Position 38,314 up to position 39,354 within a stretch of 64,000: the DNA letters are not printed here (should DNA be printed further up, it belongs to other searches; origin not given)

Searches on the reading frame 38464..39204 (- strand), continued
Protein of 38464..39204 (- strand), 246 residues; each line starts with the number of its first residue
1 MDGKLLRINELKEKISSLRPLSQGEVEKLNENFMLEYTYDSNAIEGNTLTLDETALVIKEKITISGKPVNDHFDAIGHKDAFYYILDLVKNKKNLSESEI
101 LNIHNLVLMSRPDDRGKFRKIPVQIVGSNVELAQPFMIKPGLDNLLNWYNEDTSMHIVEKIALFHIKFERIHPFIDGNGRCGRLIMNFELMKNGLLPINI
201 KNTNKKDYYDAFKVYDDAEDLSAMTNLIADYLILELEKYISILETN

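Call 31: search_solved_structures(query=window:38464-39204:-, max_evalue=0.00001, show_alignments=1)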
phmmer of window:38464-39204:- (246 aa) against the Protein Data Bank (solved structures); distinct sequences matched with E-value up to 0.00001: 24.
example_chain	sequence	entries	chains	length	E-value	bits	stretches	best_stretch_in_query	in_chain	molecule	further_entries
6i7g_A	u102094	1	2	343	3.3e-29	105.4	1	14-218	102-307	Adenosine monophosphate-protein transferase FICD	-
4u04_A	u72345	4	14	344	3.4e-29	105.4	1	14-218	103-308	Adenosine monophosphate-protein transferase FICD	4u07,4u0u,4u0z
6i7j_A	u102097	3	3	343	1.2e-28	103.6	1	14-218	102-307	Adenosine monophosphate-protein transferase FICD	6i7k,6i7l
4x2e_A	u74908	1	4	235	1.3e-28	103.5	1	29-209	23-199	Fic family protein putative filamentation induced by cAMP protein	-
6i7h_A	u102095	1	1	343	1.7e-28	103.2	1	14-218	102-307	Adenosine monophosphate-protein transferase FICD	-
6i7i_A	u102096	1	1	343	2.3e-28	102.7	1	14-218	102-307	Adenosine monophosphate-protein transferase FICD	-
9yz5_A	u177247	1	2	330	3e-28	102.3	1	14-217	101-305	Protein adenylyltransferase FICD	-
4u0s_A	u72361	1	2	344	3.2e-28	102.2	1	14-218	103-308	Adenosine monophosphate-protein transferase FICD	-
5jj6_A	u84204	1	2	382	3.6e-28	102.1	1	2-245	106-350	Adenosine monophosphate-protein transferase FICD homolog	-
4x2c_A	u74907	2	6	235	2e-27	99.6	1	29-209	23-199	Fic family protein putative filamentation induced by cAMP protein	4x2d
6zmd_B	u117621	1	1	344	2.8e-27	99.1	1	14-214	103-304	Protein adenylyltransferase FICD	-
7b7z_A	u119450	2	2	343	3e-27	99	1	14-218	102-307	Protein adenylyltransferase FICD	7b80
5jj7_A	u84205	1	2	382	3.4e-27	98.9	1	2-245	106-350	Adenosine monophosphate-protein transferase FICD homolog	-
3cuc_A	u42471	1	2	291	1.3e-22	83.9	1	7-214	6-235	Protein of unknown function with a Fic domain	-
4rgl_A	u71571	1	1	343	6e-16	62.1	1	33-224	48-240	Filamentation induced by cAMP protein Fic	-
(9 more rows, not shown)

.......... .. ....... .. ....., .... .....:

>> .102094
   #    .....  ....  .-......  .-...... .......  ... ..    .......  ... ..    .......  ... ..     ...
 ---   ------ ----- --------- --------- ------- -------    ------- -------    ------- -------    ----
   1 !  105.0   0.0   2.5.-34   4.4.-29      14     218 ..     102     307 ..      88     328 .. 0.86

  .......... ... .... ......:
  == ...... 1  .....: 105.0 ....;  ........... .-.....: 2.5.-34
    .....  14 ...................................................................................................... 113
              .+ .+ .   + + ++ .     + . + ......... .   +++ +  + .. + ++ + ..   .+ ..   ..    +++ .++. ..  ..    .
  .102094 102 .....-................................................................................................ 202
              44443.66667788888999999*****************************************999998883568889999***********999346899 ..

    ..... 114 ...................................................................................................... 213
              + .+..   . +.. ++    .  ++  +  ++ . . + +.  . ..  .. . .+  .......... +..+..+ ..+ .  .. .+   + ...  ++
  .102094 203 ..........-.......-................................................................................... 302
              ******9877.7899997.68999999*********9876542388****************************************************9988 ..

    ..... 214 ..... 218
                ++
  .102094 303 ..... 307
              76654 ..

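Call 35: search_protein_families(library=pfam, proteins=[L001:93-383:+], max_evalue=0.001)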
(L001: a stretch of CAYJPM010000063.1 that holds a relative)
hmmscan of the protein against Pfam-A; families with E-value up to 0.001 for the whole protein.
L001:93-383:+ (96 aa): 0 families

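Call 36: search_dna_similar(query=L001:3-383:+, collection=plasmids, mode=protein, max_evalue=0.001, max_rows=10)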
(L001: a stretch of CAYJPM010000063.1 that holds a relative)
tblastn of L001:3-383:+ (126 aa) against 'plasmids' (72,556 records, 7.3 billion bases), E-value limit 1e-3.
No match.

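Call 37: search_dna_similar(query=window:38464-39204:-, collection=phages, mode=protein, max_evalue=1e-10, max_rows=15)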
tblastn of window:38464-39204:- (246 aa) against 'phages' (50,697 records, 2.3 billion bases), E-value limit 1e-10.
Records with a match: 35; places in all: 35; records where one place covers at least 80% of the query: 14.
Best place of each record, by identity: <60% 35.
By first word of the organism name: Streptococcus 24; Bacteriophage 6; Listeria 2; Clostridioides 1; phage 1; Helicobacter 1.
By host as written in the record: - 7; Streptococcus marmotae HTS5 2; Listeria monocytogenes 2; Streptococcus porci DSM_23759 1; Streptococcus sanguinis SK160 1; Streptococcus sanguinis FSS4 1; Clostridioides sp. ES-S-0173-01 1; Streptococcus mitis 10712 1; and 19 more.
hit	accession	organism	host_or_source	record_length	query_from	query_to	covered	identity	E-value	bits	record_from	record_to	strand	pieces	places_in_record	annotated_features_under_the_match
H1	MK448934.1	Streptococcus phage Javan422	Streptococcus porci DSM_23759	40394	13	244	94%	50.9%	8e-68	231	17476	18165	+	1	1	Huntingtin interacting protein E-like protein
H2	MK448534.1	Streptococcus satellite phage Javan547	Streptococcus sanguinis SK160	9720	31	238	85%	32.3%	2e-24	107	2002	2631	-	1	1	hypothetical protein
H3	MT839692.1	Bacteriophage sp.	human fecal samples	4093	34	229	80%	34.0%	4e-19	91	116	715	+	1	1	record has no annotation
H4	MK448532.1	Streptococcus satellite phage Javan545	Streptococcus sanguinis FSS4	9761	31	238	85%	31.8%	2e-23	103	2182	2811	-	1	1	hypothetical protein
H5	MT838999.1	Bacteriophage sp.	human fecal samples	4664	5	211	84%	31.9%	1e-17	87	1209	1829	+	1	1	record has no annotation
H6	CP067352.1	Clostridioides phage ES-S-0173-01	Clostridioides sp. ES-S-0173-01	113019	1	213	87%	30.0%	1e-20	96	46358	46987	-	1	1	record has no annotation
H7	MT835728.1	Bacteriophage sp.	human fecal samples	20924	26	241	88%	29.5%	5e-14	77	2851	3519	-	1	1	record has no annotation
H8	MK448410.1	Streptococcus satellite phage Javan298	Streptococcus mitis 10712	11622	27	239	87%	29.9%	4e-24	106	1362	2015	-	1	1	hypothetical protein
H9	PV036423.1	phage NatCom_17901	human feces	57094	29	216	76%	33.2%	4e-20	95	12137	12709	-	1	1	hypothetical protein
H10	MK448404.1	Streptococcus satellite phage Javan292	Streptococcus marmotae HTS5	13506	31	238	85%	29.2%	4e-19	92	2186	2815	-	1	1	hypothetical protein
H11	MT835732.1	Bacteriophage sp.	human fecal samples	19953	34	215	74%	32.5%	3e-15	80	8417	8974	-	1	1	record has no annotation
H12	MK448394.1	Streptococcus satellite phage Javan277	Streptococcus intermedius ATCC_27335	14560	31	210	73%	32.8%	1e-22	102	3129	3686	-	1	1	hypothetical protein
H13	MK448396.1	Streptococcus satellite phage Javan280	Streptococcus intermedius JTH08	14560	31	210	73%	32.8%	1e-22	102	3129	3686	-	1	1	hypothetical protein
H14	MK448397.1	Streptococcus satellite phage Javan281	Streptococcus intermedius SK54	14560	31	210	73%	32.8%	1e-22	102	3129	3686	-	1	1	hypothetical protein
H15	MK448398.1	Streptococcus satellite phage Javan282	Streptococcus intermedius SRR387763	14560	31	210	73%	32.8%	1e-22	102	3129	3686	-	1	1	hypothetical protein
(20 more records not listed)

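Call 38: search_dna_similar(query=L001:3-383:+, collection=phages, mode=protein, max_evalue=1, max_rows=10)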
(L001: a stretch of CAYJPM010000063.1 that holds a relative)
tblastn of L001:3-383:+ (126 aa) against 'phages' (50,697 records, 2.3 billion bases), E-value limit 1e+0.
No match.

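Call 40: search_protein_families(library=padloc, proteins=[window:38464-39204:-], max_evalue=0.01)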
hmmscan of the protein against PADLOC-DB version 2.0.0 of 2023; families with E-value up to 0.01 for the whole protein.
window:38464-39204:- (246 aa): 9 families
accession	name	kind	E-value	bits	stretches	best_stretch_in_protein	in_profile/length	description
PDLC04840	PDC-S04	-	6.9e-42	141.7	1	32-237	10-217/227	-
PDLC04836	PDC-S04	-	6.9e-41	138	1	31-222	23-217/244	-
PDLC04837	PDC-S04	-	4.8e-39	132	1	27-228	19-220/234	-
PDLC03963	SoFic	-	5e-29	99.8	1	29-235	52-263/361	-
PDLC04839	PDC-S04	-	5.2e-17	60.2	1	39-232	4-202/205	-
PDLC04838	PDC-S04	-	1.1e-08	33.1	1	131-232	97-202/209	-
PDLC04841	PDC-S04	-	1.3e-07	29.6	1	85-233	130-269/292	-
PDLC04966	PDC-S24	-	1.3e-07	28.9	1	82-197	219-343/497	-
PDLC04842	PDC-S04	-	1.1e-06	26.5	1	99-213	46-153/202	-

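Call 41: search_protein_families(library=ncbifam, proteins=[window:38464-39204:-], max_evalue=0.001)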
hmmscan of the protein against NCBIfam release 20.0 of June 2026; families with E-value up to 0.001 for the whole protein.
window:38464-39204:- (246 aa): 4 families
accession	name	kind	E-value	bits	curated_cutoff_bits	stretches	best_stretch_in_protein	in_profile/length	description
NF046030.1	ProtAdlyltaseSoFic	equivalog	4.6e-11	42.3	550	1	139-211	160-238/361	protein adenylyltransferase Fic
TIGR02613.1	mob_myst_B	hypoth_equivalog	9e-08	32.2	124.4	1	91-213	45-164/186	mobile mystery protein B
NF041381.1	XopAC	subfamily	1e-07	31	450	1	91-206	300-427/451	XopAC/AvrAC family type III secretion system effector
NF046029.1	ProtAdlyltaseNmFic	equivalog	2.3e-06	27.5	230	1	98-213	30-138/177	protein adenylyltransferase Fic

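Call 51: find_homologous_proteins(query=L001:3-383:+, max_evalue=0.001)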
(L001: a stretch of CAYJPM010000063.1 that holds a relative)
Query L001:3-383:+: 73 candidates shared short words with the query, none scored E <= 0.001.

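Call 54: search_protein_families(library=pfam, proteins=[L067:915-1556:+, L067:1753-2475:+, L067:2520-3470:+, L002:959-1456:+, L002:1585-2361:+, L002:2453-3784:+, L002:3792-4328:+, L002:4359-4907:+, L002:4894-5280:+, L196:2022-2414:+], max_evalue=0.001)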
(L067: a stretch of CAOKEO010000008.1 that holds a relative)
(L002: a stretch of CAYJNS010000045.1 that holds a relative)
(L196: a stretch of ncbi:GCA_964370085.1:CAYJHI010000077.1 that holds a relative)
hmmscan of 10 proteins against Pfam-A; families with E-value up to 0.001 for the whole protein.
L067:915-1556:+ (213 aa): 1 family
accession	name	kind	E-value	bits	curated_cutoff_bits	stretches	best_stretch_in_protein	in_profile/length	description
PF00239.26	Resolvase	-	3e-23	83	23.3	1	12-168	1-145/145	Resolvase, N terminal domain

L067:1753-2475:+ (240 aa): 2 families
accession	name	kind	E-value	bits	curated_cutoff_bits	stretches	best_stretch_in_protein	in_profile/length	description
PF13408.12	Zn_ribbon_recom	-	4.4e-10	40.2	25.3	1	36-95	1-58/58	Recombinase zinc beta ribbon domain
PF14287.11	DUF4368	-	0.00033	21.2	25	1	179-229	4-62/67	Domain of unknown function (DUF4368)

L067:2520-3470:+ (316 aa): 1 family
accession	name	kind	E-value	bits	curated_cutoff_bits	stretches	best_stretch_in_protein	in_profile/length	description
PF02661.23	Fic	-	1.7e-22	80.5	24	1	165-260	2-91/93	Fic/DOC family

L002:959-1456:+ (165 aa): 0 families

L002:1585-2361:+ (258 aa): 0 families

L002:2453-3784:+ (443 aa): 1 family
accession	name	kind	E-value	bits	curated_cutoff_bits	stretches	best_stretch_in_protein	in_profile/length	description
PF00709.27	Adenylsucc_synt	-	4.9e-26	91.9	27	2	14-140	8-141/416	Adenylosuccinate synthetase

L002:3792-4328:+ (178 aa): 1 family
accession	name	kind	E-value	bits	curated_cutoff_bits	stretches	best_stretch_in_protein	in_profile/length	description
PF03167.25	UDG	-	6.6e-14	52.6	24.3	1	24-169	7-138/141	Uracil DNA glycosylase superfamily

L002:4359-4907:+ (182 aa): 1 family
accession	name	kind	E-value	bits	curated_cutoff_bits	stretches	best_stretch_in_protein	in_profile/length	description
PF00293.34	NUDIX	-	1.3e-09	38.6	21.1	1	42-155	5-123/134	NUDIX domain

L002:4894-5280:+ (128 aa): 0 families

L196:2022-2414:+ (130 aa): 0 families

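Call 63: find_related_loci(query=window:38464-39204:-, collection=viral_contigs, flank=5000)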
Query window:38464-39204:- (246 aa) in viral_contigs; peptide patterns used: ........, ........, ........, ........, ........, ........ (x = any residue, [..] = any of these).
7 stretches matched a pattern, but none encodes a relative of the query by tblastn (E <= 1e-3).

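Call 64: find_related_loci(query=A1, collection=viral_contigs, flank=5000)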
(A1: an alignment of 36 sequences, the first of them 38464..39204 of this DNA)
Query A1 (246 aa) in viral_contigs; peptide patterns used: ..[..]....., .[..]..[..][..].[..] (x = any residue, [..] = any of these).
48 stretches matched a pattern; 30 encode a relative of the query (tblastn E <= 1e-3); 30 distinct loci.
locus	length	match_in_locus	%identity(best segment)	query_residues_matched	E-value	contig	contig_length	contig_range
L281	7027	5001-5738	51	1-244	4e-82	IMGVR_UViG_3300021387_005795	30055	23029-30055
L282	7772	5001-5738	51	1-244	4e-82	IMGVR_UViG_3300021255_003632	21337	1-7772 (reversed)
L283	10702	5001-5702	54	8-243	2e-80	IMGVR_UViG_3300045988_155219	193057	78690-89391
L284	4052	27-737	52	5-243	1e-78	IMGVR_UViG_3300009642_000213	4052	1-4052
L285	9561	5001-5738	49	1-244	8e-78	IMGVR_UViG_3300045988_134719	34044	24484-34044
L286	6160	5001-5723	50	2-244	7e-76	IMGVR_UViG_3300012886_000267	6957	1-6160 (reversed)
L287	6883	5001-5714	48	7-243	2e-75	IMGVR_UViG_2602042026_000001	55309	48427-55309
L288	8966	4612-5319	50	8-245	2e-75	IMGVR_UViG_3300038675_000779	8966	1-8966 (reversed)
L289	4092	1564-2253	51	8-239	6e-75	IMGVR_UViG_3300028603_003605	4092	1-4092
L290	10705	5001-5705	49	8-244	4e-75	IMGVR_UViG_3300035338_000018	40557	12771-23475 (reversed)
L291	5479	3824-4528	51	8-244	1e-74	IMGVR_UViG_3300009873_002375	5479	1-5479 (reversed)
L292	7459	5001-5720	49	7-244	5e-74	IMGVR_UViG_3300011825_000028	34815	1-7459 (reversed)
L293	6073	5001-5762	45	2-243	1e-73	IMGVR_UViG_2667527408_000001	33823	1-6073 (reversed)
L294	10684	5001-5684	54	11-244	4e-73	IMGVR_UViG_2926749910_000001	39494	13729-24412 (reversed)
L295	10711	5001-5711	50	7-243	2e-72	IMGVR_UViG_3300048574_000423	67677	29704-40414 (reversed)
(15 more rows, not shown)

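Call 76: predict_structure(alignment_id=A1)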
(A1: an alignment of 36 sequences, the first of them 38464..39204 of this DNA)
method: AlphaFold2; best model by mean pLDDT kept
length: 246 residues; sequences in the alignment: 36
mean_pLDDT: 81.4   pTM: 0.81
mean pLDDT of the five models: 81.4, 80.3, 77.9, 74.2, 74.1
residues with pLDDT >= 90: 104; 70-90: 85; 50-70: 40; < 50: 17
segments of 3 or more residues with pLDDT < 50: 32-46
pLDDT, mean of each block of 10 residues (from residue 1): 90 87 71 44 49 66 55 58 81 93 86 90 83 94 97 94 96 91 90 82 83 93 95 87 78
secondary structure, 60 per line:
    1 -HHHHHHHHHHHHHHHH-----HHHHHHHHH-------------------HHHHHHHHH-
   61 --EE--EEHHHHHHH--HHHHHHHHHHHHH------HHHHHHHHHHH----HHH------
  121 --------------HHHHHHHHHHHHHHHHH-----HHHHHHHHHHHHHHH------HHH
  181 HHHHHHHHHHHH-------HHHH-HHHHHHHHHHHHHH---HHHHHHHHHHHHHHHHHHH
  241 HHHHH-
elements in order: H2-17 H23-31 H51-59 H69-75 H78-90 H97-107 H135-151 H157-171 H178-192 H200-203 H205-218 H222-245

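Call 78: fold_search(model_id=the predicted structure, library=pdb)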
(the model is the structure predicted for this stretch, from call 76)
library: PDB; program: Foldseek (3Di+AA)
matches with E <= 10: 213; with E <= 0.001: 86
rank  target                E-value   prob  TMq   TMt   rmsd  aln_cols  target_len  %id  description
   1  6i7g_B                1.9e-11  1.00  0.77  0.57   5.8       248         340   29  Crystal structure of dimeric wild type FICD complexed with ATP (released 2019-09-25)
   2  6i7k                  8.7e-11  1.00  0.76  0.57   5.7       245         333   29  Crystal structure of monomeric FICD mutant L258D complexed with MgATP (released 2019-09-25)
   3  9yz5_A                9.1e-11  1.00  0.76  0.58   5.8       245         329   29  human FicD bound with farnesyl pyrophosphate (released 2026-02-25)
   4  4u0s_B                1.2e-10  1.00  0.75  0.58   5.8       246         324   29  Structure of Eukaryotic fic domain containing protein with ADP (released 2014-12-10)
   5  6i7l                  1.2e-10  1.00  0.76  0.57   5.8       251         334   29  Crystal structure of monomeric FICD mutant L258D complexed with MgAMP-PNP (released 2019-09-25)
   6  6i7h                  1.2e-10  1.00  0.76  0.58   5.9       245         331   29  Crystal structure of dimeric FICD mutant K256S (released 2019-09-25)
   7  6i7j                  1.5e-10  1.00  0.76  0.56   5.8       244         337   30  Crystal structure of monomeric FICD mutant L258D (released 2019-09-25)
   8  4u0z_C                1.7e-10  1.00  0.76  0.58   5.9       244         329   30  Eukaryotic Fic Domain containing protein with bound APCPP (released 2014-12-10)
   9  4u04_B                1.7e-10  1.00  0.67  0.52   6.4       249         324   29  Structure of a eukaryotic fic domain containing protein (released 2014-12-10)
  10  4u0z_G                1.9e-10  1.00  0.74  0.57   5.9       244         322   29  Eukaryotic Fic Domain containing protein with bound APCPP (released 2014-12-10)
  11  6i7i                  2.3e-10  1.00  0.77  0.58   5.9       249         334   29  Crystal structure of dimeric FICD mutant K256A complexed with MgATP (released 2019-09-25)
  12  4u0u_A                2.4e-10  1.00  0.75  0.57   5.8       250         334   29  Wild type eukaryotic fic domain containing protein with ADP (released 2014-12-10)
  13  4u0s_A                2.6e-10  1.00  0.75  0.58   5.8       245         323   29  Structure of Eukaryotic fic domain containing protein with ADP (released 2014-12-10)
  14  4u0z_E                2.6e-10  1.00  0.76  0.58   5.8       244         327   30  Eukaryotic Fic Domain containing protein with bound APCPP (released 2014-12-10)
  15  4u0z_B                2.8e-10  1.00  0.75  0.57   5.8       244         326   30  Eukaryotic Fic Domain containing protein with bound APCPP (released 2014-12-10)
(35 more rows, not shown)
